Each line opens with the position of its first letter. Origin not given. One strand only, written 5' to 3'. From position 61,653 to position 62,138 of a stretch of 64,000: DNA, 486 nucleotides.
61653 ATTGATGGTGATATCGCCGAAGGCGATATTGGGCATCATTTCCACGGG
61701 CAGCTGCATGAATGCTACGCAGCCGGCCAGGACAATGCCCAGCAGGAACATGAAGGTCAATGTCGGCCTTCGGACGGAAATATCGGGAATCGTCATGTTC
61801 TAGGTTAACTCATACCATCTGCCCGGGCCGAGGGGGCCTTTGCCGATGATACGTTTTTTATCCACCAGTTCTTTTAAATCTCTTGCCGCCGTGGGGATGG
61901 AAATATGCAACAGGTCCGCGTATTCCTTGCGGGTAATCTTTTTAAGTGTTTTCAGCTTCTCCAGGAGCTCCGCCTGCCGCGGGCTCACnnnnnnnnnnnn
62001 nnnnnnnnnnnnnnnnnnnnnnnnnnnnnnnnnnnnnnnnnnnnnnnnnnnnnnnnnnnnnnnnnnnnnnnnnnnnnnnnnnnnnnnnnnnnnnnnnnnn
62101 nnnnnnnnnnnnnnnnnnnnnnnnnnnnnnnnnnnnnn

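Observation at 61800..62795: RND permease fused to a long cytoplasmic coiled-coil and a winged-helix DNA-binding-like domain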

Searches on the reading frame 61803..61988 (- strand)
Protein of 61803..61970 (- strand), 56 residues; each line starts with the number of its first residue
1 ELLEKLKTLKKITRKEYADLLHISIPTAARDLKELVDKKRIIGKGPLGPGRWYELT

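Call 5: search_protein_families(library=pfam, proteins=[window:61803-61970:-], max_evalue=1)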
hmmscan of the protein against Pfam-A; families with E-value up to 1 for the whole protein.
window:61803-61970:- (56 aa): 9 families
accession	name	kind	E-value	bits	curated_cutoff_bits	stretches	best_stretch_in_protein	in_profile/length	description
PF08220.18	HTH_DeoR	-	0.0018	18.4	21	1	1-41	4-44/57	DeoR-like helix-turn-helix domain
PF13545.12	HTH_Crp_2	-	0.0049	17.2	27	1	11-42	22-53/70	Crp-like helix-turn-helix domain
PF13412.12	HTH_24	-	0.015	15.3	21.9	1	11-38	17-44/48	Winged helix-turn-helix DNA-binding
PF08279.18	HTH_11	-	0.029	14.7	25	1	2-38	5-42/55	HTH domain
PF25213.1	HVO_A0261_N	-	0.048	14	35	1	2-41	16-54/86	HVO_A0261 N-terminal domain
PF01047.28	MarR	-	0.063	13.6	24.6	1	2-38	8-44/59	MarR family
PF12840.13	HTH_20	-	0.11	12.9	27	1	10-37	17-44/51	Helix-turn-helix domain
PF07106.19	TBPIP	-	0.11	12.8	22.8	0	24-44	31-51/62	TBPIP/Hop2 winged helix domain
PF05043.19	Mga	-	0.13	13.3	21.1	1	2-36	21-55/87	Mga helix-turn-helix domain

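Call 6: search_protein_families(library=ncbifam, proteins=[window:61803-61970:-], max_evalue=1)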
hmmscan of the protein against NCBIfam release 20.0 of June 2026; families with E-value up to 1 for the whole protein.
window:61803-61970:- (56 aa): 7 families
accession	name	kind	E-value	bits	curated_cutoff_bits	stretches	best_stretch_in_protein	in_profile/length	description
NF010034.0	PRK13509.1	equivalog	0.0024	17.3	244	1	2-41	10-49/251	HTH-type transcriptional regulator UlaR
TIGR01669.1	phage_XkdX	equivalog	0.007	16.1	28.2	0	8-18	28-38/45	XkdX family protein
NF010762.0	PRK14165.1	equivalog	0.076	12.3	279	1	5-41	16-52/224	winged helix-turn-helix domain-containing protein/riboflavin kinase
NF007416.0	PRK09954.1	equivalog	0.081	11.8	561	1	2-45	8-51/362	sugar kinase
NF040939.2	trans_reg_lrs14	equivalog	0.086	12.9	90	1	2-39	26-64/103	Lrs14 family HTH-type transcriptional regulator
NF041397.1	TranRegGlpR_Halo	equivalog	0.12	12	300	1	6-41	14-49/253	HTH-type transcriptional regulator GlpR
NF007961.0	PRK10681.1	equivalog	0.16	11.4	244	1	2-34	12-44/252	DNA-binding transcriptional repressor DeoR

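Call 17: search_solved_structures(query=A1, max_evalue=1, show_alignments=3)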
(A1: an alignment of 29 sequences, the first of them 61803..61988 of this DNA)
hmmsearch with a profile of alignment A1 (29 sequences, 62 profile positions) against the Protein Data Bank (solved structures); distinct sequences matched with E-value up to 1: 53.
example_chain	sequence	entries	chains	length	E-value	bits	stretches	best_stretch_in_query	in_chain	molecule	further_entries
8cil_A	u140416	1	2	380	0.0033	20.7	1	1-59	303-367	Fic family protein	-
4bh9_A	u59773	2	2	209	0.0048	20.2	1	15-51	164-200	cAMP-activated global transcriptional regulator CRP | CAMP RECEPTOR PROTEIN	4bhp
1hw5_A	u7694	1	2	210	0.0055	20.1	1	15-51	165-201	CATABOLITE GENE ACTIVATOR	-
1o3s_A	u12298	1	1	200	0.0055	20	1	15-51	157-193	CATABOLITE GENE ACTIVATOR PROTEIN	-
1o3q_A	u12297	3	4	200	0.0056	20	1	15-51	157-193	CATABOLITE GENE ACTIVATOR PROTEIN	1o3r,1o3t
1cgp_A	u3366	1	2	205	0.006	19.9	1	15-51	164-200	PROTEIN (CATABOLITE GENE ACTIVATOR PROTEIN (CAP))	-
1i6x_A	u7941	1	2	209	0.0061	19.9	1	15-51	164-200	CATABOLITE GENE ACTIVATOR PROTEIN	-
1i5z_A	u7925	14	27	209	0.0061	19.9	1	15-51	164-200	CATABOLITE GENE ACTIVATOR PROTEIN | CATABOLITE GENE ACTIVATOR PROTEIN (CAP) | PROTEIN (CATABOLITE GENE ACTIVATOR PROTEIN (CAP))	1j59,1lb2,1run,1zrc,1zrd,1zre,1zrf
1g6n_A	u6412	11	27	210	0.0062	19.9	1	15-51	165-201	CATABOLITE GENE ACTIVATOR PROTEIN | PROTEIN (CATABOLITE GENE ACTIVATOR PROTEIN) | Catabolite gene activator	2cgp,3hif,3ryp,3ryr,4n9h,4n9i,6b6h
3fwe_A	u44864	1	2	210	0.0063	19.9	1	15-51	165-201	Catabolite gene activator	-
3qop_A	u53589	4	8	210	0.0063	19.8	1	15-51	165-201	Catabolite gene activator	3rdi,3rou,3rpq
6dt4_A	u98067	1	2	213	0.0064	19.8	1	15-51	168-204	Cyclic AMP receptor protein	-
4i02_A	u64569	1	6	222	0.0067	19.8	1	15-51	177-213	Catabolite gene activator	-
4i0a_A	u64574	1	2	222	0.0069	19.7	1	15-51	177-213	Catabolite gene activator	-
4i09_A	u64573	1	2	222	0.0069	19.7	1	15-51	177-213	Catabolite gene activator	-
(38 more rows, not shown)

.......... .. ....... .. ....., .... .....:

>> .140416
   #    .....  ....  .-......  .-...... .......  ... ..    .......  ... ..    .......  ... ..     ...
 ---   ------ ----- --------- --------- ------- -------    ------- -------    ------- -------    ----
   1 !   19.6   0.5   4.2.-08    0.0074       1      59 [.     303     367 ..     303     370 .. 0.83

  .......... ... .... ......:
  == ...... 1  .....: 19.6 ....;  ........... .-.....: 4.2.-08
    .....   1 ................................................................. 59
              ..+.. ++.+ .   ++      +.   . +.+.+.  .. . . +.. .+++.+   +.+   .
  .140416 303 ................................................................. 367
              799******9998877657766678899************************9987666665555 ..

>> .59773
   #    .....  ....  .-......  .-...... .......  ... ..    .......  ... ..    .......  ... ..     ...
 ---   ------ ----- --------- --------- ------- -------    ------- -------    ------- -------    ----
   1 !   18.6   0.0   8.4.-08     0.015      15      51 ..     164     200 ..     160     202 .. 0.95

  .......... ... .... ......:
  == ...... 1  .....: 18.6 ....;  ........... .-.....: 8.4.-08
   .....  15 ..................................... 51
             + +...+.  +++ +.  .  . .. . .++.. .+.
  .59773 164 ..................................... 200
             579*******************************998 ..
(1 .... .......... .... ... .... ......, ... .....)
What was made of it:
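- The closest solved relative is the Fic C-terminal HTH (call 17).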

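Call 24: predict_structure(alignment_id=A1)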
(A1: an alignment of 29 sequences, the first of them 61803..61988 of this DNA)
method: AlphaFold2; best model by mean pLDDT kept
length: 62 residues; sequences in the alignment: 29
mean_pLDDT: 91.6   pTM: 0.72
mean pLDDT of the five models: 91.6, 87.9, 87.8, 86.8, 86.4
residues with pLDDT >= 90: 50; 70-90: 12; 50-70: 0; < 50: 0
segments of 3 or more residues with pLDDT < 50: none
pLDDT, mean of each block of 10 residues (from residue 1): 89 92 93 94 94 88 91
secondary structure, 60 per line:
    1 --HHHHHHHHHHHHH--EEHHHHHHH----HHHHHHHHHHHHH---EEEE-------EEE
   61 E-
elements in order: H3-15 H20-26 H31-43 E47-50 E58-61
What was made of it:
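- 61803..61988 (-): C-terminal DeoR-type winged helix-turn-helix domain (62 aa, net charge +6). AF2 pLDDT 91.6 (call 24).
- On DeoR-like winged HTH domain (PF08220): AF2 pLDDT 91.6, elements H3-15, H20-26, H31-43, E47-50, E58-61 (call 24).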

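Call 25: search_protein_representatives(alignment_id=A1)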
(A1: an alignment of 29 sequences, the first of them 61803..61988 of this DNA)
Query: 29 sequences, 62 profile positions. Proteins with E-value up to 0.001 (for the whole library): 2687; up to 1e-10: 165; up to 1e-30: 1. The best 150 are listed.
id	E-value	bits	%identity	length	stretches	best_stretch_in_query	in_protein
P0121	2.8e-35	136.4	-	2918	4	1-61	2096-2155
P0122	1.1e-30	121.6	-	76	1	1-62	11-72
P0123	8.5e-30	118.8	-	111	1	1-61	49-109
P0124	1.4e-29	118.1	-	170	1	1-61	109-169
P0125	1.4e-29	118.1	-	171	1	1-61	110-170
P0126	2.0e-29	117.6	-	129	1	1-61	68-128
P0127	4.8e-29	116.4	-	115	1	1-61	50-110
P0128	8.8e-29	115.5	-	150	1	1-62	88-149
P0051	1.0e-28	115.3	-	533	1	1-61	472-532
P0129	1.4e-28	114.8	-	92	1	2-62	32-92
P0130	3.1e-28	113.8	-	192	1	1-62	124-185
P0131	3.3e-28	113.7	-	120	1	1-61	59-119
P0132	3.4e-28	113.6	-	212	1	1-62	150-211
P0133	2.0e-27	111.2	-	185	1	1-62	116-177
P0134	2.8e-27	110.7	-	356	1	1-61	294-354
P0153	3.8e-25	103.9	-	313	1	1-62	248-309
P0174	3.0e-21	91.4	-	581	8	3-61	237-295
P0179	5.0e-20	87.5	-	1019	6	3-58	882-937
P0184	1.2e-18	83.1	-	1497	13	24-47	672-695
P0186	1.5e-17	79.5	-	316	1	1-62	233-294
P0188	2.5e-16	75.6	-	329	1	2-61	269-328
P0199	1.2e-13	67.0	-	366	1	2-62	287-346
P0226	8.1e-12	61.2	-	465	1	1-61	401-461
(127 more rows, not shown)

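Call 27: search_protein_families(library=pfam, proteins=[P0121, P0174, P0179, P0184, P0186, P0188, P0133, P0199, P0226, P0153], max_evalue=0.001)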
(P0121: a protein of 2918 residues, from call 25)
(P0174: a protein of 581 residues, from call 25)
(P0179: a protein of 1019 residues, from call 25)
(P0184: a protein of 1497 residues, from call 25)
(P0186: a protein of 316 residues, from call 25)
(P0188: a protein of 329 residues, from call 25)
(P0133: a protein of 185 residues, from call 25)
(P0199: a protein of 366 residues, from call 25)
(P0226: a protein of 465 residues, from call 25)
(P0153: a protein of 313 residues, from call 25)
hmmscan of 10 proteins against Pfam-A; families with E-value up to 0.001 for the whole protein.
P0121 (2918 aa): 6 families
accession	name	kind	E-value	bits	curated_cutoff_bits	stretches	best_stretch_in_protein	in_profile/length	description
PF13749.12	HATPase_c_4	-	2.2e-35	120.9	26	2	1313-1396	4-88/89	Putative ATP-dependent DNA helicase recG C-terminal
PF04326.19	SLFN_AlbA_2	-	1.3e-27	97.1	25.3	2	1717-1823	1-117/118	Schlafen, AlbA_2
PF08279.18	HTH_11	-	3.4e-07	30.5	25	0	1503-1552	1-51/55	HTH domain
PF08220.18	HTH_DeoR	-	4.8e-07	29.9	21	0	1508-1545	6-43/57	DeoR-like helix-turn-helix domain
PF01978.25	TrmB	-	1.3e-06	28.6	25.6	0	1583-1644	1-62/68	Sugar-specific transcriptional regulator TrmB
PF06163.17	DUF977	-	2.7e-06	27.9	22.1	0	2102-2152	16-65/134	Bacterial protein of unknown function (DUF977)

P0174 (581 aa): 66 families (the best 25 are shown)
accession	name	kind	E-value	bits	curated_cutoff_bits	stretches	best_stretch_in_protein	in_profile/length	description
PF08279.18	HTH_11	-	2.7e-54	181.3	25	8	456-507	2-54/55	HTH domain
PF13412.12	HTH_24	-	6e-52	173.4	21.9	7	527-565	7-45/48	Winged helix-turn-helix DNA-binding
PF12802.13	MarR_2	-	1.2e-42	144.3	27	3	529-571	11-54/61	MarR family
PF25213.1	HVO_A0261_N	-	1.7e-41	140.4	35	3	34-79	15-59/86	HVO_A0261 N-terminal domain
PF02082.26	Rrf2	-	2.1e-37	128.7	30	2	462-509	17-64/132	Iron-dependent Transcriptional regulator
PF24034.1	DUF7343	-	3e-36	123.5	27.6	3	528-570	8-51/62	Domain of unknown function (DUF7343)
PF08280.17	HTH_Mga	-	6.2e-35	119.4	23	1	454-493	5-44/59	M protein trans-acting positive regulator (MGA) HTH domain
PF01978.25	TrmB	-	5.3e-34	116.3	25.6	1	530-579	16-64/68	Sugar-specific transcriptional regulator TrmB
PF01047.28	MarR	-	1.3e-33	115.1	24.6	2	527-569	7-49/59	MarR family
PF13545.12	HTH_Crp_2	-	3.5e-26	91.4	27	0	45-78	23-56/70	Crp-like helix-turn-helix domain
PF17782.7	DprA_WH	-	3.5e-26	91.4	22.9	0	526-572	15-60/61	DprA winged helix domain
PF13404.12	HTH_AsnC-type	-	2.9e-25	88.3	27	0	460-486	9-35/42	AsnC-type helix-turn-helix domain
PF09339.16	HTH_IclR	-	1.5e-24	85.9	22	1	528-570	8-51/52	IclR helix-turn-helix domain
PF01022.26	HTH_5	-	1.1e-23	83.3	22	1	527-565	6-43/47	Bacterial regulatory protein, arsR family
PF00392.27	GntR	-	1.4e-23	82.7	27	0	538-572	24-59/64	Bacterial regulatory proteins, gntR family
PF08220.18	HTH_DeoR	-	9.5e-19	67.3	21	0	524-572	1-49/57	DeoR-like helix-turn-helix domain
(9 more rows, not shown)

P0179 (1019 aa): 40 families (the best 25 are shown)
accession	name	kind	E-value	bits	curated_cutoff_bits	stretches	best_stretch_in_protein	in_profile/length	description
PF13412.12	HTH_24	-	7.2e-45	150.8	21.9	6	882-924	3-45/48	Winged helix-turn-helix DNA-binding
PF08279.18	HTH_11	-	7.6e-29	99.8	25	3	953-994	1-43/55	HTH domain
PF13404.12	HTH_AsnC-type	-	2.4e-23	82.1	27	1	886-921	7-42/42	AsnC-type helix-turn-helix domain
PF13384.12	HTH_23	-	2.9e-22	78.2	24.6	1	878-924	1-45/50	Homeodomain-like domain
PF12802.13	MarR_2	-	5.3e-19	68.6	27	0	956-994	9-48/61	MarR family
PF04851.21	ResIII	-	1.8e-16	60.9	22.5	1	149-318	6-162/164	Type III restriction enzyme, res subunit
PF01047.28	MarR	-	5.1e-16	58.8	24.6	1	886-928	7-49/59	MarR family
PF00271.37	Helicase_C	-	1.2e-14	54.9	23.5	1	415-513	13-109/110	Helicase conserved C-terminal domain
PF09339.16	HTH_IclR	-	1.4e-14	54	22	0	956-994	7-46/52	IclR helix-turn-helix domain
PF08280.17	HTH_Mga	-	3e-14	53.2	23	0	952-992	5-45/59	M protein trans-acting positive regulator (MGA) HTH domain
PF05043.19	Mga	-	3.2e-14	53.7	21.1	0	670-712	14-56/87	Mga helix-turn-helix domain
PF01978.25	TrmB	-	5.1e-14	52.3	25.6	0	750-783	17-49/68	Sugar-specific transcriptional regulator TrmB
PF06163.17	DUF977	-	1.3e-13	51.6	22.1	0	669-720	9-60/134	Bacterial protein of unknown function (DUF977)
PF05331.17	DUF742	-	2.2e-13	50.5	27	0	588-642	29-81/114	Protein of unknown function (DUF742)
PF13565.12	HTH_32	-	6.8e-12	46.2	33.7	0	740-776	30-72/73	Homeodomain-like domain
PF08220.18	HTH_DeoR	-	2.6e-10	40.3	21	0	883-928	1-46/57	DeoR-like helix-turn-helix domain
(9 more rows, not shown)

P0184 (1497 aa): 2 families
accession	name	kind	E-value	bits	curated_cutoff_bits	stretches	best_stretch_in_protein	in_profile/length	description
PF24318.1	DUF7490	-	3.9e-06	26.9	27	0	1137-1183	33-79/106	Domain of unknown function (DUF7490)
PF15919.11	HicB_lk_antitox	-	3.7e-05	24.3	27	0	1099-1146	53-99/123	HicB_like antitoxin of bacterial toxin-antitoxin system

P0186 (316 aa): 3 families
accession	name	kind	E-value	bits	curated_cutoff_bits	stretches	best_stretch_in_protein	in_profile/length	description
PF08220.18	HTH_DeoR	-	1.2e-07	31.7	21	1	236-279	1-44/57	DeoR-like helix-turn-helix domain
PF08279.18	HTH_11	-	1e-05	25.8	25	1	236-277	1-43/55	HTH domain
PF13412.12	HTH_24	-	1.2e-05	25.2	21.9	1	239-280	7-48/48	Winged helix-turn-helix DNA-binding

P0188 (329 aa): 6 families
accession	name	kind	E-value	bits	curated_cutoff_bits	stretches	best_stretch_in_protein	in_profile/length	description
PF08220.18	HTH_DeoR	-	2.9e-08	33.8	21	1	271-314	1-44/57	DeoR-like helix-turn-helix domain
PF08279.18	HTH_11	-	8.3e-06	26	25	1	271-311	1-42/55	HTH domain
PF13412.12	HTH_24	-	2.2e-05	24.4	21.9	1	270-315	3-48/48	Winged helix-turn-helix DNA-binding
PF25213.1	HVO_A0261_N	-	0.0001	22.5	35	1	269-319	10-59/86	HVO_A0261 N-terminal domain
PF12802.13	MarR_2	-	0.00056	20.5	27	0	268-324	3-60/61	MarR family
PF11559.13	ADIP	-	0.00075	20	34.3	1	15-100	36-120/151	Afadin- and alpha -actinin-Binding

P0133 (185 aa): 1 family
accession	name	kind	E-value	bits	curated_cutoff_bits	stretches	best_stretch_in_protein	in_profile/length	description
PF00730.31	HhH-GPD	-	1.5e-10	41.8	26.2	1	40-113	1-67/108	HhH-GPD superfamily base excision DNA repair protein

P0199 (366 aa): 3 families
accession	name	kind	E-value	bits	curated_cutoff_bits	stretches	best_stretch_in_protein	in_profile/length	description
PF13412.12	HTH_24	-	1e-05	25.4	21.9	1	287-333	2-48/48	Winged helix-turn-helix DNA-binding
PF08220.18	HTH_DeoR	-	4.7e-05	23.5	21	1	289-333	1-45/57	DeoR-like helix-turn-helix domain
PF08279.18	HTH_11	-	0.00074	19.8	25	0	289-334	1-48/55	HTH domain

P0226 (465 aa): 2 families
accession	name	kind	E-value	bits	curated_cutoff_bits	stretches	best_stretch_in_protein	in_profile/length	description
PF13749.12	HATPase_c_4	-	3.4e-20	72.3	26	1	304-387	5-88/89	Putative ATP-dependent DNA helicase recG C-terminal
PF04326.19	SLFN_AlbA_2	-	9.5e-20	71.7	25.3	1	13-120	1-117/118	Schlafen, AlbA_2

P0153 (313 aa): 2 families
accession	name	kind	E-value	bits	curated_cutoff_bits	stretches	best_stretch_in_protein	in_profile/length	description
PF08220.18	HTH_DeoR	-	7.7e-07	29.2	21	1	251-298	1-49/57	DeoR-like helix-turn-helix domain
PF08279.18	HTH_11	-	0.00033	20.9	25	0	251-292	1-43/55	HTH domain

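Call 30: fold_search(model_id=the predicted structure, library=pdb)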
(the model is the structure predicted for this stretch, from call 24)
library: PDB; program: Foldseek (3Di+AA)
matches with E <= 10: 1938; with E <= 0.001: 0
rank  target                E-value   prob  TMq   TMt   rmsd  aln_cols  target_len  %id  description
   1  4jba_A                1.6e-03  1.00  0.83  0.41   2.3        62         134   22  Crystal Structure of the Oxidized Form of MarR from E.coli (released 2013-10-16)
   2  5k5o_C                1.9e-03  1.00  0.80  0.59   2.3        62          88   21  Structure of AspA-26mer DNA complex (released 2016-06-15)
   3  5jls                  2.0e-03  1.00  0.85  0.41   2.5        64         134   23  Crystal Structure of Adhesin competence repressor (AdcR) from Streptococcus pyogenes (C-terminally His tagged) (released 2017-05-03)
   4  4jba_B                2.0e-03  1.00  0.84  0.41   2.5        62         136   24  Crystal Structure of the Oxidized Form of MarR from E.coli (released 2013-10-16)
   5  5k5q_C                2.0e-03  1.00  0.78  0.56   2.6        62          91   19  Structure of AspA-DNA complex: novel centromere bindng protein-centromere complex (released 2016-06-01)
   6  3lmm_D                2.2e-03  1.00  0.79  0.10   2.0        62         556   27  Crystal Structure of the DIP2311 protein from Corynebacterium diphtheriae, Northeast Structural Genomics Consortium Ta (released 2010-02-16)
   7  5k5q_B                2.6e-03  1.00  0.81  0.57   2.5        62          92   18  Structure of AspA-DNA complex: novel centromere bindng protein-centromere complex (released 2016-06-01)
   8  3vb2_A                2.8e-03  1.00  0.85  0.41   2.4        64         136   22  Crystal Structure of the Reduced Form of MarR from E.coli (released 2013-01-30)
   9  5k5q_A                2.8e-03  1.00  0.78  0.57   2.5        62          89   19  Structure of AspA-DNA complex: novel centromere bindng protein-centromere complex (released 2016-06-01)
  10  3vb2_B                2.8e-03  1.00  0.77  0.38   2.8        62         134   22  Crystal Structure of the Reduced Form of MarR from E.coli (released 2013-01-30)
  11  2d1h_B                3.0e-03  1.00  0.84  0.55   1.6        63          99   22  Crystal structure of ST1889 protein from thermoacidophilic archaeon Sulfolobus tokodaii (released 2006-09-05)
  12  4rs8_A                3.2e-03  1.00  0.80  0.61   2.4        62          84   19  Apo structure of novel pNOB8 plasmid centromere binding protein (released 2015-09-16)
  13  3lmm_B                3.7e-03  1.00  0.79  0.10   2.0        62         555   27  Crystal Structure of the DIP2311 protein from Corynebacterium diphtheriae, Northeast Structural Genomics Consortium Ta (released 2010-02-16)
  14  3f72_B                3.9e-03  1.00  0.89  0.52   1.1        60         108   18  Crystal Structure of the Staphylococcus aureus pI258 CadC Metal Binding Site 2 Mutant (released 2009-04-07)
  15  4rs8_B                4.2e-03  1.00  0.78  0.61   2.6        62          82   19  Apo structure of novel pNOB8 plasmid centromere binding protein (released 2015-09-16)
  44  8cil_A                1.2e-02  1.00  0.85  0.16   2.1        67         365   28  Crystal structure of Coxiella burnetii Fic protein 2 (released 2023-11-15)
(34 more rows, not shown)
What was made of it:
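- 61803..61988 (-): Foldseek TM 0.8-0.89 to DNA-binding wHTH proteins (call 30).
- On DeoR-like winged HTH domain (PF08220): TM 0.8-0.89 to MarR, AdcR, CadC and AspA (call 30).
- The fold matches MarR, AspA, AdcR and ArsR-type DNA binders (call 30). Winged helices do serve as protein-binding domains in other systems; an ESCRT-II chain appears among the fold hits (call 30).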
